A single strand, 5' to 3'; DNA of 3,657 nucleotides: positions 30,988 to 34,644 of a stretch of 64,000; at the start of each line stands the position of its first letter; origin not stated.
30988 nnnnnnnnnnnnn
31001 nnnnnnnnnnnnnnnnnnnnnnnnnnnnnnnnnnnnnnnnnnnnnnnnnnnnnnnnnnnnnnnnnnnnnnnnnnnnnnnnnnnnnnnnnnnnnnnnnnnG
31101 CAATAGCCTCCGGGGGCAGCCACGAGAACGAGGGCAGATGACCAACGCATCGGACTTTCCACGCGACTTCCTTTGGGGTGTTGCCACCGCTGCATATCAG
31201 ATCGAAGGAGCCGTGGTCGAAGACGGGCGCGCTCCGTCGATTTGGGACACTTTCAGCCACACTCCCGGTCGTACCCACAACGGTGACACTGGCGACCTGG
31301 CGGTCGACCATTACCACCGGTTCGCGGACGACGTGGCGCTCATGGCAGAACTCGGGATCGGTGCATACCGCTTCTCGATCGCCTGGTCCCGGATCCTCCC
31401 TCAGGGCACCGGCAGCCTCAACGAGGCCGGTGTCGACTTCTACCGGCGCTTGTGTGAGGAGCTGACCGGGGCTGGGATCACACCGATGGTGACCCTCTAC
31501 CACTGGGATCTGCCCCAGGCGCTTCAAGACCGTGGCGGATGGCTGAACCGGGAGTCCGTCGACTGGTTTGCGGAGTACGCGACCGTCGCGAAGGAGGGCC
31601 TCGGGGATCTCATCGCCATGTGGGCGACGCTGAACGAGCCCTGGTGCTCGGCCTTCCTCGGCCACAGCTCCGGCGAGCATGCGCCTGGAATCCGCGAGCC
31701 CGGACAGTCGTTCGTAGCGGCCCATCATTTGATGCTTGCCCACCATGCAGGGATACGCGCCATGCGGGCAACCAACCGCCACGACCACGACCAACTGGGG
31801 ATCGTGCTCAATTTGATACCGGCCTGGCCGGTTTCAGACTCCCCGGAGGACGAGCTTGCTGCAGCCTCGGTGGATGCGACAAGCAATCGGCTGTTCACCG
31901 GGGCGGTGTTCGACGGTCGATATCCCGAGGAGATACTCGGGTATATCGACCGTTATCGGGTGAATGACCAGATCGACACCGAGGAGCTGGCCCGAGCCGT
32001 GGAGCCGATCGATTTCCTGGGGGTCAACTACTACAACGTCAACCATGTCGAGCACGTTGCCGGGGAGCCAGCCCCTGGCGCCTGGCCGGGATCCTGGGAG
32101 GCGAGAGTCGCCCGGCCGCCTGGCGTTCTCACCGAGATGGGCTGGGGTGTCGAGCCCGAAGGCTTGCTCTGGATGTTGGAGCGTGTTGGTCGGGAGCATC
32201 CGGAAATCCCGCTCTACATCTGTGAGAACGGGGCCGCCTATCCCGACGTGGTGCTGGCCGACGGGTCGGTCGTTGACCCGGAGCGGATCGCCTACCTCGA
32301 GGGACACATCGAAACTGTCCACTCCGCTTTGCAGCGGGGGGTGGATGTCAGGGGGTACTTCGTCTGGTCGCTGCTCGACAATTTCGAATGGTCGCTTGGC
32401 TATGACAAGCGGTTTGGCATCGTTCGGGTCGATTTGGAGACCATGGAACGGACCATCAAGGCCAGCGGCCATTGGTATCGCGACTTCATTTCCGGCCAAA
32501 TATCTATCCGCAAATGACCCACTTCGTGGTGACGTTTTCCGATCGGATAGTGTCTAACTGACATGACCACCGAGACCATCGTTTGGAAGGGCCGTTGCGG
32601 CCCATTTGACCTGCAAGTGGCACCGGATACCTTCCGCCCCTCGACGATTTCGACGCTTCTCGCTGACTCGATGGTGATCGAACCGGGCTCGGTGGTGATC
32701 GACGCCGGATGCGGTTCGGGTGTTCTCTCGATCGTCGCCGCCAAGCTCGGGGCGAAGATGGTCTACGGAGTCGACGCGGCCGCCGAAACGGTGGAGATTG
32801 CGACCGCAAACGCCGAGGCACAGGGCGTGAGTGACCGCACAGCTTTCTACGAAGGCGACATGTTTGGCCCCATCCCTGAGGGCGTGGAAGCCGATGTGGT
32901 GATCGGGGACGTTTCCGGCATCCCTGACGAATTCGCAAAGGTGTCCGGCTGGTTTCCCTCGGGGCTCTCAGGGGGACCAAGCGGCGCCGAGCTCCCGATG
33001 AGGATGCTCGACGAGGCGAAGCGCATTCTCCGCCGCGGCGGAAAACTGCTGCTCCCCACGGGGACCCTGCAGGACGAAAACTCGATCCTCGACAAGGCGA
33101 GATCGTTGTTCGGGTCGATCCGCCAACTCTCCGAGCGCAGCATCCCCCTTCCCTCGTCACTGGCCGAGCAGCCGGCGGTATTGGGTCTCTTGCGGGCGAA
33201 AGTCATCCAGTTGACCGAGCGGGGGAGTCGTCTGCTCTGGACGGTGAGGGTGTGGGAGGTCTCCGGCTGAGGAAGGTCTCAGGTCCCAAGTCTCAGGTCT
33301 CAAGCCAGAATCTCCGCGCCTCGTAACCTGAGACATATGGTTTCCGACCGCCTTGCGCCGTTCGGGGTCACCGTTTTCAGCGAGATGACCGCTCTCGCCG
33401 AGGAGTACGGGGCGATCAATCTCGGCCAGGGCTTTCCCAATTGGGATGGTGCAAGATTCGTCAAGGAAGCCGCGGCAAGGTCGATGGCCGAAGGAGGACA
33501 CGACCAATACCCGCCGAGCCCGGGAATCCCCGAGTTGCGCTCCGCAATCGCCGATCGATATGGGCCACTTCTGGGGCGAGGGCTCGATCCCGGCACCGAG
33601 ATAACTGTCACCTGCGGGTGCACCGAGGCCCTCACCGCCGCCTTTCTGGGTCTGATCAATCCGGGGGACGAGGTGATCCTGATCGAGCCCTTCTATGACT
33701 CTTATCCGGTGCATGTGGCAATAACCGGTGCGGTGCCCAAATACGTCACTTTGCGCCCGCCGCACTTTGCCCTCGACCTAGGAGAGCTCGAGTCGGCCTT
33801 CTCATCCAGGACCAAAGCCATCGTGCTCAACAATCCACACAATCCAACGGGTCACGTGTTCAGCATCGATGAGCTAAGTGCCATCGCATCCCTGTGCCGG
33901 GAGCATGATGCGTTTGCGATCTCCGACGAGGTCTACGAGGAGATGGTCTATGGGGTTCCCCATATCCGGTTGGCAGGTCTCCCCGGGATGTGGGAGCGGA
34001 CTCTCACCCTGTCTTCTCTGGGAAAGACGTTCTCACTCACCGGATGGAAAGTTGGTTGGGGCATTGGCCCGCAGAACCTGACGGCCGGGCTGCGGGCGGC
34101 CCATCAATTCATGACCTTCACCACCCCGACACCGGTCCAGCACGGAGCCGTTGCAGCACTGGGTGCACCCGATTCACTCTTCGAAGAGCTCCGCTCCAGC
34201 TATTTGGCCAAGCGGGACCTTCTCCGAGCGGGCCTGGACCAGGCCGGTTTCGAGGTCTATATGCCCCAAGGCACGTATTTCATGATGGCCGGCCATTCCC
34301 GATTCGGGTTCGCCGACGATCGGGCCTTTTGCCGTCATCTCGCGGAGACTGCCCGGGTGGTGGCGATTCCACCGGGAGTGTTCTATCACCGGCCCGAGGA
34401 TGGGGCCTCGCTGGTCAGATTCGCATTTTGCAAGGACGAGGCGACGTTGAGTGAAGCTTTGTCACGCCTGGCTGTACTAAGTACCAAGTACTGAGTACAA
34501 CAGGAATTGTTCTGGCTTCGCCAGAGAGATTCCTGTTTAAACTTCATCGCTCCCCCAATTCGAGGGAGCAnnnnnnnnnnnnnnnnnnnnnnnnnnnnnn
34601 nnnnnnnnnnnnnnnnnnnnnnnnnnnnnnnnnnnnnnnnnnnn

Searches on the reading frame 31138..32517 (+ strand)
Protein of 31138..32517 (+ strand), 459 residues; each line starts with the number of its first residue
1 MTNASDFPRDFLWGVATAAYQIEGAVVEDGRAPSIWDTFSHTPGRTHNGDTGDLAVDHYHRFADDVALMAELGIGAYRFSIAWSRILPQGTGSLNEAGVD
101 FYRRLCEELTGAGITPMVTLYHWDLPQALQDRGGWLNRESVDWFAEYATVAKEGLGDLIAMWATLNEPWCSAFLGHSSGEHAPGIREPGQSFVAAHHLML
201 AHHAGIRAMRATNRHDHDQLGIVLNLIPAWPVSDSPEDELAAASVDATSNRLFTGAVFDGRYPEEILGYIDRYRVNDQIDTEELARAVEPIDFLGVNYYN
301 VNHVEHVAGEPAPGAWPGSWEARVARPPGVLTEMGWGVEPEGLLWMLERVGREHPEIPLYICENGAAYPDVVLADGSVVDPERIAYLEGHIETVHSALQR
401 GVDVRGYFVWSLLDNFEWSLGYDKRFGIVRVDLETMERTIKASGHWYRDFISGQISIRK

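Call 8: search_protein_families(library=pfam, proteins=[window:31138-32517:+])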
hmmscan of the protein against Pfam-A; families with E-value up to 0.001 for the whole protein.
window:31138-32517:+ (459 aa): 1 family
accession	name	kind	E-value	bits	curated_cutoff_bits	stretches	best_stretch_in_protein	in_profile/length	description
PF00232.24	Glyco_hydro_1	-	1.3e-153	512.2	22.6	1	5-452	3-449/453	Glycosyl hydrolase family 1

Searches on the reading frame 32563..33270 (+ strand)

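Call 28: search_protein_families(library=pfam, proteins=[window:32563-33270:+], max_evalue=0.0001)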
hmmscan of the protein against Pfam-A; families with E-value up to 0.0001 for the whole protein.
window:32563-33270:+ (235 aa): 12 families
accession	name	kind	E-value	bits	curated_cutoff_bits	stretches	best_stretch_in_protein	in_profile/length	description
PF06325.19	PrmA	-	3.6e-16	59.9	22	1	29-115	149-232/296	Ribosomal protein L11 methyltransferase (PrmA)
PF13847.12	Methyltransf_31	-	7.3e-13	48.9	27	1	40-168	2-113/145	Methyltransferase domain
PF05175.20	MTS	-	9.6e-12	45.3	23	1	30-106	20-96/170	Methyltransferase small domain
PF13649.12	Methyltransf_25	-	1.1e-09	39.3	27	1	45-114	1-69/97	Methyltransferase domain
PF08241.18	Methyltransf_11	-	6e-09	36.9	21.2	1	47-113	2-64/95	Methyltransferase domain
PF01728.25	FtsJ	-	2e-06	28.3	24.1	1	38-186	18-159/181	FtsJ-like methyltransferase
PF01170.24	UPF0020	-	4.5e-06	26.9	22.3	0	25-116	8-128/197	RMKL-like, methyltransferase domain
PF13489.12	Methyltransf_23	-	9e-06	25.9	27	1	39-88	20-68/164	Methyltransferase domain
PF09445.16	Methyltransf_15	-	1.9e-05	24.8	22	1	44-102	3-60/165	RNA cap guanine-N2 methyltransferase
PF01135.25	PCMT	-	4.3e-05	23.8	20.3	0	32-99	64-132/210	Protein-L-isoaspartate(D-aspartate) O-methyltransferase (PCMT)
PF13679.12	Methyltransf_32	-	8e-05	23.1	27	0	29-103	13-92/143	Methyltransferase domain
PF02475.24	TRM5-TYW2_MTfase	-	9.9e-05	22.8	28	0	38-115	33-110/164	TRM5/TYW2 methyltransferase domain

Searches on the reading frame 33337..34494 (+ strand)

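Call 28: search_protein_families(library=pfam, proteins=[window:33337-34494:+], max_evalue=0.0001)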
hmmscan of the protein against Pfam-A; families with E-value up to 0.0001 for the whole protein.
window:33337-34494:+ (385 aa): 4 families
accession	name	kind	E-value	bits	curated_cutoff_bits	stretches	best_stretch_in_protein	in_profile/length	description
PF00155.27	Aminotran_1_2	-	7.2e-65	220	19.7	1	27-378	4-361/361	Aminotransferase class I and II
PF01041.23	DegT_DnrJ_EryC1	-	1.1e-07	31.9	19.8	1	91-197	44-145/360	DegT/DnrJ/EryC1/StrS aminotransferase family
PF01053.26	Cys_Met_Meta_PP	-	2.2e-05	23.6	27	1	90-199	71-175/381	Cys/Met metabolism PLP-dependent enzyme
PF01212.27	Beta_elim_lyase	-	7.4e-05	22.6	27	0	51-192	21-163/288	Beta-eliminating lyase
